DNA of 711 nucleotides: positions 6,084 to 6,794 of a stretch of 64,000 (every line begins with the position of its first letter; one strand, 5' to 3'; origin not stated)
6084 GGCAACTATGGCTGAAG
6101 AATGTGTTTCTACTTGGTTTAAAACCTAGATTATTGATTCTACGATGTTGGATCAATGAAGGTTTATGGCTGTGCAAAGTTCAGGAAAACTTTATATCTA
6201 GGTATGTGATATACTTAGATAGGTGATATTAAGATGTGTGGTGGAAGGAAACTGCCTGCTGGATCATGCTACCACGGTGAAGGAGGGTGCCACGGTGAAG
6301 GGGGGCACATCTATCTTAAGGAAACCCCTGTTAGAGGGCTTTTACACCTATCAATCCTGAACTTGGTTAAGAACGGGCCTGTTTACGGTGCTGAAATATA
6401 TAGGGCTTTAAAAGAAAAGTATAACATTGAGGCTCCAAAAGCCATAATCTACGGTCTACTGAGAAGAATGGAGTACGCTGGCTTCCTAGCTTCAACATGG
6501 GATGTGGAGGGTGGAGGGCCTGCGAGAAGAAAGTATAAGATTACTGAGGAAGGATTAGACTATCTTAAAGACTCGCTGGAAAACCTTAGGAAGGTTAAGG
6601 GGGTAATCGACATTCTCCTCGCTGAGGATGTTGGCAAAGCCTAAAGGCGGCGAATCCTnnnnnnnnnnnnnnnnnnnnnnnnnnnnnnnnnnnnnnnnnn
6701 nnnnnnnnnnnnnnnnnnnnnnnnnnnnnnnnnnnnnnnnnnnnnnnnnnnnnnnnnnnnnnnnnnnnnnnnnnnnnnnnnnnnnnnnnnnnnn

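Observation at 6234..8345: PadR regulator with a tandem HGEGG Cys/His-rich N-terminus controlling an ABC-2 exporter: candidate metal-sensing efflux module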

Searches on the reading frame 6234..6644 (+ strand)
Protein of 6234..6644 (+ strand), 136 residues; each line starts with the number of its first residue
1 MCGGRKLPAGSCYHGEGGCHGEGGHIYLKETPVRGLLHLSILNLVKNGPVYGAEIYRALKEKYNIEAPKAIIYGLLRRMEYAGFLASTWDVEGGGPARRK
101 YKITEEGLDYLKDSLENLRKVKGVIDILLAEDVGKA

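Call 3: search_protein_families(library=pfam, proteins=[window:6234-6644:+], max_evalue=0.01)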
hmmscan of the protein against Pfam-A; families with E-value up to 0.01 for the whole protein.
window:6234-6644:+ (136 aa): 2 families
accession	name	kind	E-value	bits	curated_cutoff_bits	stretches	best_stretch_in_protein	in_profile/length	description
PF03551.20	PadR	-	7e-15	55.2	27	1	41-112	1-74/75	Transcriptional regulator PadR-like family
PF13601.12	HTH_34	-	0.0072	16.9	27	1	63-120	22-78/80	Winged helix DNA-binding domain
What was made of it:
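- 6234..6644 (+): PadR-s2-type transcription regulator of 136 aa. Tail aa 1-32; winged helix aa 34-103; single C-terminal helix aa 105-133. Pfam PF03551, E 7e-15 (call 3).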

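Call 6: find_homologous_proteins(query=window:6234-6644:+, max_evalue=0.001)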
Query window:6234-6644:+ (136 aa): 21 proteins with E <= 0.001 among 34 candidates.
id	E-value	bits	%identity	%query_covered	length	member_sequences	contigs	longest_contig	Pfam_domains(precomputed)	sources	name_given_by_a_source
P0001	1.0e-85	303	99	100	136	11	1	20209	PF03551.21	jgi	jgi:DNA-binding PadR family transcriptional regulator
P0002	1.2e-70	254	87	99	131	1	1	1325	PF03551.21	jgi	jgi:DNA-binding PadR family transcriptional regulator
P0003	4.7e-59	216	75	97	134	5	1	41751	PF03551.21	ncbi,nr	ncbi:MAG: PadR family transcriptional regulator [Candidatus Brockarchaeota archaeon]|nr:PadR family 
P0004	6.4e-59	216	73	99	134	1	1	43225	PF03551.21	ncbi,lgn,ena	-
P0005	2.1e-57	211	72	99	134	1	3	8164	PF03551.21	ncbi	ncbi:MAG: PadR family transcriptional regulator [Thermoproteota archaeon]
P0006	4.7e-57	210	73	97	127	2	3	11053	PF03551.21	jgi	-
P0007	1.7e-56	208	75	99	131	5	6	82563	PF03551.21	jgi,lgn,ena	jgi:DNA-binding PadR family transcriptional regulator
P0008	2.8e-56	207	68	99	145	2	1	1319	PF03551.21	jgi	jgi:DNA-binding PadR family transcriptional regulator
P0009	1.5e-55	205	72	99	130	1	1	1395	PF03551.21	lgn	-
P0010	2.5e-46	175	68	86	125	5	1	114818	PF03551.21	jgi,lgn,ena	-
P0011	2.9e-45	171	61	100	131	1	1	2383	PF03551.21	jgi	-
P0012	2.9e-45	171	68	86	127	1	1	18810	PF03551.21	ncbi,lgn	ncbi:MAG: PadR family transcriptional regulator [Candidatus Aenigmatarchaeota archaeon]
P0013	1.3e-44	169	64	89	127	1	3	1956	PF03551.21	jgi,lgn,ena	-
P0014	2.7e-42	162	60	97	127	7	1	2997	PF03551.21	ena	-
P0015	4.4e-40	155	59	96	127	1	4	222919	PF03551.21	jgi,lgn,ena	-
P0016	2.4e-39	152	63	80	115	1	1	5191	PF03551.21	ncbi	ncbi:MAG: PadR family transcriptional regulator [Nitrososphaeria archaeon]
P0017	4.2e-39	151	66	76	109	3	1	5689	PF03551.21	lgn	-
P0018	2.2e-38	149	60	87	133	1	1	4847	PF03551.21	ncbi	ncbi:MAG: PadR family transcriptional regulator [Thermoproteota archaeon]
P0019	3.7e-38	148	60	87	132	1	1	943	PF03551.21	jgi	jgi:PadR family transcriptional regulator PadR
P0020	5.3e-35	138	63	76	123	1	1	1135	PF03551.21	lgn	-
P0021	3.7e-32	129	62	75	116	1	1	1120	PF03551.21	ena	-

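Call 10: find_encoding_contigs(protein=P0003, flank=5000, max_places=2)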
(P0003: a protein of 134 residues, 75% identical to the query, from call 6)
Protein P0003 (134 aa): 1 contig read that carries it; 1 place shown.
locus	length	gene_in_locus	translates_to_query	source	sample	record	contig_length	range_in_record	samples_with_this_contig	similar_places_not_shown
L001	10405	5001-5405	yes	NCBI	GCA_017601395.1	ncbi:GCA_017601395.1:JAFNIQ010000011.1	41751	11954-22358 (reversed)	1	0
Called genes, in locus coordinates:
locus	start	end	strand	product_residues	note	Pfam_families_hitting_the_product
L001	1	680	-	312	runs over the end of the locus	PF00248:Aldo_ket_red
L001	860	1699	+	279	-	PF02830:V4R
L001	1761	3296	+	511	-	PF00232:Glyco_hydro_1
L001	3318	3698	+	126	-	PF13298:LigD_N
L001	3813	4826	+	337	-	PF04041:Glyco_hydro_130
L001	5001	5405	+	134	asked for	PF03551:PadR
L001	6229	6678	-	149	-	PF00582:Usp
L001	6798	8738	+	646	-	PF04879:Molybdop_Fe4S4, PF00384:Molybdopterin, PF01568:Molydop_binding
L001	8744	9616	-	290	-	PF01061:ABC2_membrane, PF12698:ABC2_membrane_3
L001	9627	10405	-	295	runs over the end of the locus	PF01061:ABC2_membrane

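Call 11: find_encoding_contigs(protein=P0007, flank=5000, max_places=2)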
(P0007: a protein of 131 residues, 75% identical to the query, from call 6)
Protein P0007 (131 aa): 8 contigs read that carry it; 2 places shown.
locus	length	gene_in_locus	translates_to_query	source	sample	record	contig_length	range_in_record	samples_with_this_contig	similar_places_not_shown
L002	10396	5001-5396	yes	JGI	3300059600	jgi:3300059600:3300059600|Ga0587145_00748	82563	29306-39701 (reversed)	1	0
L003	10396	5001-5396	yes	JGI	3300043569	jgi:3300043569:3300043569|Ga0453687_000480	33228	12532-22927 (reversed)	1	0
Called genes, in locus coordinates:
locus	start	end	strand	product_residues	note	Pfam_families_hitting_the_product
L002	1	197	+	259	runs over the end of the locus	PF00005:ABC_tran, PF13304:AAA_21 (faint)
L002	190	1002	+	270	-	PF00950:ABC-3, PF01032:FecCD (weak)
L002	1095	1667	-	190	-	PF13404:HTH_AsnC-type, PF13412:HTH_24, PF01037:AsnC_trans_reg (weak)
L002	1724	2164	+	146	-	PF00582:Usp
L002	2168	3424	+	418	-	PF00999:Na_H_Exchanger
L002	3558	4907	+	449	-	PF04055:Radical_SAM, PF13353:Fer4_12, PF13186:SPASM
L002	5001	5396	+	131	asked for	PF03551:PadR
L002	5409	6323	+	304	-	PF00005:ABC_tran, PF13304:AAA_21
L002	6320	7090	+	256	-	PF01061:ABC2_membrane, PF12698:ABC2_membrane_3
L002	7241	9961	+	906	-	PF06165:GH94_b-supersand (weak), PF17167:Glyco_hydro_94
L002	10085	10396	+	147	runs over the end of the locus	PF17647:DUF5518 (weak)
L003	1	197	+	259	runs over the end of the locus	PF00005:ABC_tran, PF13304:AAA_21 (faint)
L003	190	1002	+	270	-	PF00950:ABC-3, PF01032:FecCD (weak)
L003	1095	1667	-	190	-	PF13404:HTH_AsnC-type, PF13412:HTH_24, PF01037:AsnC_trans_reg (weak)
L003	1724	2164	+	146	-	PF00582:Usp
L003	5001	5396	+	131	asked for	PF03551:PadR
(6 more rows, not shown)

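Call 12: find_encoding_contigs(protein=P0010, flank=5000, max_places=2)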
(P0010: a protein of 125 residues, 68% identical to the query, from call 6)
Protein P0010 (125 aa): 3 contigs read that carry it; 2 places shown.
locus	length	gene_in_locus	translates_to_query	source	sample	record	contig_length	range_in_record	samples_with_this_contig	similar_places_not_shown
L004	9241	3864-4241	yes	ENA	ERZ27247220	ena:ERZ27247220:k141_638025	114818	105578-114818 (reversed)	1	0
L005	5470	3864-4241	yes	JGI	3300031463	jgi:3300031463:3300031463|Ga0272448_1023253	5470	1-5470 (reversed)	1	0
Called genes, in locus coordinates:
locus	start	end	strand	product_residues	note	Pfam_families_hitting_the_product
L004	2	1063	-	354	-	?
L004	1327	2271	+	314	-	PF01368:DHH, PF02272:DHHA1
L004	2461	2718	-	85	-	-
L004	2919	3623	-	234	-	PF00708:Acylphosphatase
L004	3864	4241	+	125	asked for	PF03551:PadR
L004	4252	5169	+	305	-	PF00005:ABC_tran, PF13304:AAA_21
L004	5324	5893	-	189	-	-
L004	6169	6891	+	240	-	PF00702:Hydrolase, PF13419:HAD_2, PF13242:Hydrolase_like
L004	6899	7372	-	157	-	PF04073:tRNA_edit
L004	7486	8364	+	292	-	PF00528:BPD_transp_1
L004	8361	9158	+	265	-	PF00528:BPD_transp_1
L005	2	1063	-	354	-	?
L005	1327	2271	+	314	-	PF01368:DHH, PF02272:DHHA1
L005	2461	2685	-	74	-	-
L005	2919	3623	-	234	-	PF00708:Acylphosphatase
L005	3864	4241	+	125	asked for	PF03551:PadR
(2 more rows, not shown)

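Call 13: find_encoding_contigs(protein=P0015, flank=5000, max_places=1)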
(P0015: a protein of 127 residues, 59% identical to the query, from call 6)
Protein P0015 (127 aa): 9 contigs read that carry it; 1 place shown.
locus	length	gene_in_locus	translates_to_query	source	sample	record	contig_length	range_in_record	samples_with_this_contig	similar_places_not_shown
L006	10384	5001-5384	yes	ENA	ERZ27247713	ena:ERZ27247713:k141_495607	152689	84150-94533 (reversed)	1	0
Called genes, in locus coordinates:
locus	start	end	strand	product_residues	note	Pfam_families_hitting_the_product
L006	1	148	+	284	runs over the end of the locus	PF10609:ParA, PF13614:AAA_31 (weak), PF01656:CbiA, PF00037:Fer4 (faint), PF12837:Fer4_6 (faint), PF13237:Fer4_10 (faint), PF14697:Fer4_21 (weak), PF13187:Fer4_9 (faint)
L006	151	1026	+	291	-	PF00142:Fer4_NifH (faint), PF01656:CbiA, PF10609:ParA (faint), PF13614:AAA_31 (weak), PF12838:Fer4_7 (faint), PF13484:Fer4_16 (faint), PF00037:Fer4 (weak), PF14697:Fer4_21 (weak), +3 more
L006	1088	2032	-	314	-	PF04055:Radical_SAM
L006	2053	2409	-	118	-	PF02579:Nitro_FeMo-Co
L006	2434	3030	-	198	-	PF02579:Nitro_FeMo-Co, PF17253:DUF5320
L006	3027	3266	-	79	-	PF17253:DUF5320 (weak)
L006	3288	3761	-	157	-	PF17253:DUF5320 (faint)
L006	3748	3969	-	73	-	-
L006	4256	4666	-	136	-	PF01850:PIN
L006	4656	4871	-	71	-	-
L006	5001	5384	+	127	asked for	PF03551:PadR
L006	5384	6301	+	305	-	PF00005:ABC_tran, PF13304:AAA_21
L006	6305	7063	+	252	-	PF01061:ABC2_membrane, PF12698:ABC2_membrane_3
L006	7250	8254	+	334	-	PF00988:CPSase_sm_chain, PF00117:GATase, PF07722:Peptidase_C26 (faint)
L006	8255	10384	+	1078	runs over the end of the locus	PF25596:CPSase_L_D1, PF02786:CPSase_L_D2, PF02787:CPSase_L_D3, PF25596:CPSase_L_D1, PF02786:CPSase_L_D2, PF02222:ATP-grasp, PF07478:Dala_Dala_lig_C (weak), PF02142:MGS, +3 more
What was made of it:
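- The same gene types lie near the cassette in L006 (call 13).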

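Call 14: find_encoding_contigs(protein=P0012, flank=5000, max_places=1)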
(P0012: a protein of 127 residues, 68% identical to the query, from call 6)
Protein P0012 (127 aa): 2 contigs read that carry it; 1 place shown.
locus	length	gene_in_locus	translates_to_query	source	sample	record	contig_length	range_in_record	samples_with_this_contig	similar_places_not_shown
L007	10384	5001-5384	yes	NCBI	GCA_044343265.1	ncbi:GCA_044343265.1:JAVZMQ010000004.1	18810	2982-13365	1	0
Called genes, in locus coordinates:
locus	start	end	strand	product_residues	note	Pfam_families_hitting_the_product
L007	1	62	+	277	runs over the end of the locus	PF00528:BPD_transp_1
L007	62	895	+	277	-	PF02463:SMC_N (weak), PF20703:nSTAND1 (weak), PF00005:ABC_tran, PF13401:AAA_22 (weak), PF13304:AAA_21 (weak)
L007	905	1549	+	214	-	PF01895:PhoU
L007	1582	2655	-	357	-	PF13500:AAA_26, PF07085:DRTGG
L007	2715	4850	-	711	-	PF02629:CoA_binding, PF13380:CoA_binding_2, PF13607:Succ_CoA_lig, PF19045:Ligase_CoA_2, PF13549:ATP-grasp_5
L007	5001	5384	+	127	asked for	PF03551:PadR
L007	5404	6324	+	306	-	PF00005:ABC_tran, PF13304:AAA_21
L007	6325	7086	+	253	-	PF01061:ABC2_membrane, PF12698:ABC2_membrane_3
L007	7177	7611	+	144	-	PF01877:RNA_binding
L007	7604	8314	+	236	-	PF01876:RNase_P_p30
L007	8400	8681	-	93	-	PF13020:NOV_C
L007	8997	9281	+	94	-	-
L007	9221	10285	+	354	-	PF07282:Cas12f1-like_TNB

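Call 15: find_encoding_contigs(protein=P0018, flank=5000, max_places=1)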
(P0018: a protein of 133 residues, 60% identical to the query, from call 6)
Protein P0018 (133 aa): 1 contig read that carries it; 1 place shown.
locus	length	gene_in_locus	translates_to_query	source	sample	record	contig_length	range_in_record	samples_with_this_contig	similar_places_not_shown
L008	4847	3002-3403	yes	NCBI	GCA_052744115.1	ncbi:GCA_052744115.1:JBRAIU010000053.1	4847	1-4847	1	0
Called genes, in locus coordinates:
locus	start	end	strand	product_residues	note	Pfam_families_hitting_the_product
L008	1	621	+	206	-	PF13186:SPASM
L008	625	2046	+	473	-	PF02310:B12-binding, PF04055:Radical_SAM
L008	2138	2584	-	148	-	PF01850:PIN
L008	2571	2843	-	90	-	-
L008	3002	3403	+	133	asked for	PF03551:PadR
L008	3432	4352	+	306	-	PF00005:ABC_tran, PF13304:AAA_21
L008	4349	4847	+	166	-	PF01061:ABC2_membrane, PF12698:ABC2_membrane_3 (weak)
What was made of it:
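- The hosts appear to be anaerobes, since neighbouring genes include radical-SAM and Fe-S proteins (calls 11, 13, 15).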

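Call 16: find_encoding_contigs(protein=P0004, flank=5000, max_places=1)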
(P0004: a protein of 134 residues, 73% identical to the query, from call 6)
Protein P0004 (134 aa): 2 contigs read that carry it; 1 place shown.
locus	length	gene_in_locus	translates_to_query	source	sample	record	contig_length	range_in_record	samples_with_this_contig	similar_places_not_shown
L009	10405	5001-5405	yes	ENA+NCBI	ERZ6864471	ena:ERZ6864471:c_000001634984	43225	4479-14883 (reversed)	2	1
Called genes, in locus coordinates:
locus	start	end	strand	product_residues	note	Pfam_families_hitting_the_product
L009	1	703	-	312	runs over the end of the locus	PF00248:Aldo_ket_red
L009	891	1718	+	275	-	PF02830:V4R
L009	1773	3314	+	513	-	PF00232:Glyco_hydro_1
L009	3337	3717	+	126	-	PF13298:LigD_N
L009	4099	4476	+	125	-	PF04041:Glyco_hydro_130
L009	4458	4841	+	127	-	PF04041:Glyco_hydro_130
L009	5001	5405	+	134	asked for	PF03551:PadR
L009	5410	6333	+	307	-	PF00005:ABC_tran, PF13304:AAA_21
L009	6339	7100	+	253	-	PF01061:ABC2_membrane, PF12698:ABC2_membrane_3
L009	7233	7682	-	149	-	PF00582:Usp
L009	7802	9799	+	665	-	PF04879:Molybdop_Fe4S4, PF00384:Molybdopterin, PF01568:Molydop_binding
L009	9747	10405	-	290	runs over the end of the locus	PF01061:ABC2_membrane, PF12698:ABC2_membrane_3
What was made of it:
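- Tried and rejected: The flanks differ from locus to locus (calls 10-16).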

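Call 19: search_protein_families(library=ncbifam, proteins=[window:6234-6644:+], max_evalue=0.001)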
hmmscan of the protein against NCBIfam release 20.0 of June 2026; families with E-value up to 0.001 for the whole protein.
window:6234-6644:+ (136 aa): 4 families
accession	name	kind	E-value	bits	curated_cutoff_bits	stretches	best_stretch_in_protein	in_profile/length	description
TIGR03433.1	padR_acidobact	paralog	5.6e-10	39.2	101.8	1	34-129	2-99/101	PadR family transcriptional regulator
TIGR02719.1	repress_PhaQ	equivalog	4.3e-08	33.6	139.35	1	69-124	57-112/138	poly-beta-hydroxybutyrate-responsive repressor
NF053635.1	TransRegRv3488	equivalog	8.8e-08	32.3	140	1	33-121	5-91/98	Rv3488 family transcriptional regulator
NF006931.0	PRK09416.1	equivalog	0.00013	22.2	112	1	40-126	47-130/135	PadR family transcriptional regulator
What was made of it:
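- On Rv3488 family (NCBIfam NF053635): 32.3 bits against a cut-off of 140 (call 19).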

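Call 20: search_solved_structures(query=A1, max_evalue=0.001, show_alignments=3)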
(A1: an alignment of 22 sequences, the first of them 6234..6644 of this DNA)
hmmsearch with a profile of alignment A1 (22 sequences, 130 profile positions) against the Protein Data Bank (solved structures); distinct sequences matched with E-value up to 0.001: 48.
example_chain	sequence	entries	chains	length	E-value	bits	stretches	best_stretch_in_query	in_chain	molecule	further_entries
5dym_A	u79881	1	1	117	6.4e-17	64.3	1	14-125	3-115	PadR-family transcriptional regulator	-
3elk_A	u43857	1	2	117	8.6e-16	60.6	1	23-125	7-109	Putative transcriptional regulator TA0346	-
1xma_A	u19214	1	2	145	1.7e-15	59.6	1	11-126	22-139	Predicted transcriptional regulator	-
8zf1_A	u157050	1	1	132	5e-14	54.9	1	28-128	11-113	Transcriptional regulator, PadR-like family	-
9qbc_A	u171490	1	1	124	2e-13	53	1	27-125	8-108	PadR-family transcriptional regulator PadR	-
3f8b_A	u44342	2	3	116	2.1e-13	52.9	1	27-128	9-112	Transcriptional regulator, PadR-like family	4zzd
7qz5_A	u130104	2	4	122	2.4e-13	52.7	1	27-128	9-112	Transcriptional regulator, PadR-like family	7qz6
7xup_A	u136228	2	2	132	2.6e-13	52.6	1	28-128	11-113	Transcriptional regulator, PadR-like family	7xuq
3f8c_A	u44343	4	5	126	2.7e-13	52.5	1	27-128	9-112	Transcriptional regulator, PadR-like family | Transcriptional regulator PadR family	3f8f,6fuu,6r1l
8qdf_A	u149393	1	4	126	3e-13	52.4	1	27-128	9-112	Transcriptional regulator, PadR-like family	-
9qbd_A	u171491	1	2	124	3.5e-13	52.1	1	27-125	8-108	PadR-family transcriptional regulator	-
6vwe_A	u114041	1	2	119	5e-13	51.7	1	27-128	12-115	Transcriptional regulator, PadR-like family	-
6i8n_A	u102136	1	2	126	7.7e-13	51.1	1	28-128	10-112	Transcriptional regulator, PadR-like family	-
9g51_A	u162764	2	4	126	8.3e-13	51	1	28-128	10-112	Transcriptional regulator, PadR-like family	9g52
9h9w_A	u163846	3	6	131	9e-13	50.8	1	28-128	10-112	Transcriptional regulator, PadR-like family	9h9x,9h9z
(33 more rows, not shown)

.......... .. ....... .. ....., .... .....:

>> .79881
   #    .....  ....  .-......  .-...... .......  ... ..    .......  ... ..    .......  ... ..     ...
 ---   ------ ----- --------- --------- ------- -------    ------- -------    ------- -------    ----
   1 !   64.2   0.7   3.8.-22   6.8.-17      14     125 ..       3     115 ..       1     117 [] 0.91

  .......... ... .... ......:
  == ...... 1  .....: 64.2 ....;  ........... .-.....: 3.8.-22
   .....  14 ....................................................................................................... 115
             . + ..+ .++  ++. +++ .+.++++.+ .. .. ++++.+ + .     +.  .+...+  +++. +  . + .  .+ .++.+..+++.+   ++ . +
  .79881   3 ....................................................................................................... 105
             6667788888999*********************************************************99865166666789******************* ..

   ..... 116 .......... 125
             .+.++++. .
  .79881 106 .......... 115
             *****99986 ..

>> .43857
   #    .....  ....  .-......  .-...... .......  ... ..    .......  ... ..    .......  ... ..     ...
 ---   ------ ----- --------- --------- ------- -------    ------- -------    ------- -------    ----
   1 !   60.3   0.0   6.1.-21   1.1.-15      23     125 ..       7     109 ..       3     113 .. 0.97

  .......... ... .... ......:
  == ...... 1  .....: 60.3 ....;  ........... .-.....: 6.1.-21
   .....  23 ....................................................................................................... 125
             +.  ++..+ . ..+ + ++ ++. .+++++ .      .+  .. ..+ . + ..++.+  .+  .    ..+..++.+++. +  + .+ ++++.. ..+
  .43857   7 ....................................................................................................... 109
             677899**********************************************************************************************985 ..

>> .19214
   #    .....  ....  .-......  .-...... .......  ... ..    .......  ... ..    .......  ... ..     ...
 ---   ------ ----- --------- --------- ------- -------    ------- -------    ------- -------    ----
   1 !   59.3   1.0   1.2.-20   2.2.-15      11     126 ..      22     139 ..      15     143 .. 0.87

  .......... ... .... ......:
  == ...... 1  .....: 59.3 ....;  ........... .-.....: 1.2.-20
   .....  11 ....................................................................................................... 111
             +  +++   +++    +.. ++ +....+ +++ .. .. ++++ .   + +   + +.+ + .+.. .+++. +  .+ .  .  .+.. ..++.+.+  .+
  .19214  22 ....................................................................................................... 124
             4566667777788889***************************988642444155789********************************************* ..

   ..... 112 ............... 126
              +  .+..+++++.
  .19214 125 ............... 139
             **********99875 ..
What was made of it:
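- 6234..6644 (+): The best solved relatives are small PadRs: 5dym, 3elk and LmrR 3f8b (call 20).
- On PadR family (Pfam PF03551): There are 48 solved PadR chains at E below 1e-3 (call 20).
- On PadR subfamily 2 (PadR-s2: LmrR, bcPadR1/2): The best PDB matches are proteins of 108-132 aa with this architecture (call 20).
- Closest known: Rv3488. Same: It is in the PadR family, with a weak NCBIfam hit to the Rv3488 family (32 bits against a cut-off of 140, call 19) and a PDB profile match at E 1e-6 (call 20).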

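Call 23: search_protein_representatives(alignment_id=A1)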
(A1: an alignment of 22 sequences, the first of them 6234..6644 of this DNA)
Query: 22 sequences, 130 profile positions. Proteins with E-value up to 0.001 (for the whole library): 6701; up to 1e-10: 380; up to 1e-30: 11. The best 150 are listed.
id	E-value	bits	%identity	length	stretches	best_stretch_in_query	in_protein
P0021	1.1e-48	180.0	-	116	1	13-123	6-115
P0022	2.6e-44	165.8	-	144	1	17-125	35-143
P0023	4.6e-37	142.4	-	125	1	13-126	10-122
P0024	2.8e-36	139.9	-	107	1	25-128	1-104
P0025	7.1e-35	135.3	-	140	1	16-126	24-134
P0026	8.3e-35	135.1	-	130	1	25-125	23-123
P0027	1.4e-34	134.3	-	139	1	26-124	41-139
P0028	2.6e-33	130.3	-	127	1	18-126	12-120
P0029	1.1e-32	128.2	-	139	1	24-124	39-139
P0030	4.5e-32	126.2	-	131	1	9-123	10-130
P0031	8.8e-31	122.1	-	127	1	14-127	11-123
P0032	4.4e-30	119.8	-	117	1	27-126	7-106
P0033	7.8e-30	119.0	-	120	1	23-123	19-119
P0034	1.7e-28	114.7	-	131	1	24-123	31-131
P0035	2.1e-28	114.4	-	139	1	12-124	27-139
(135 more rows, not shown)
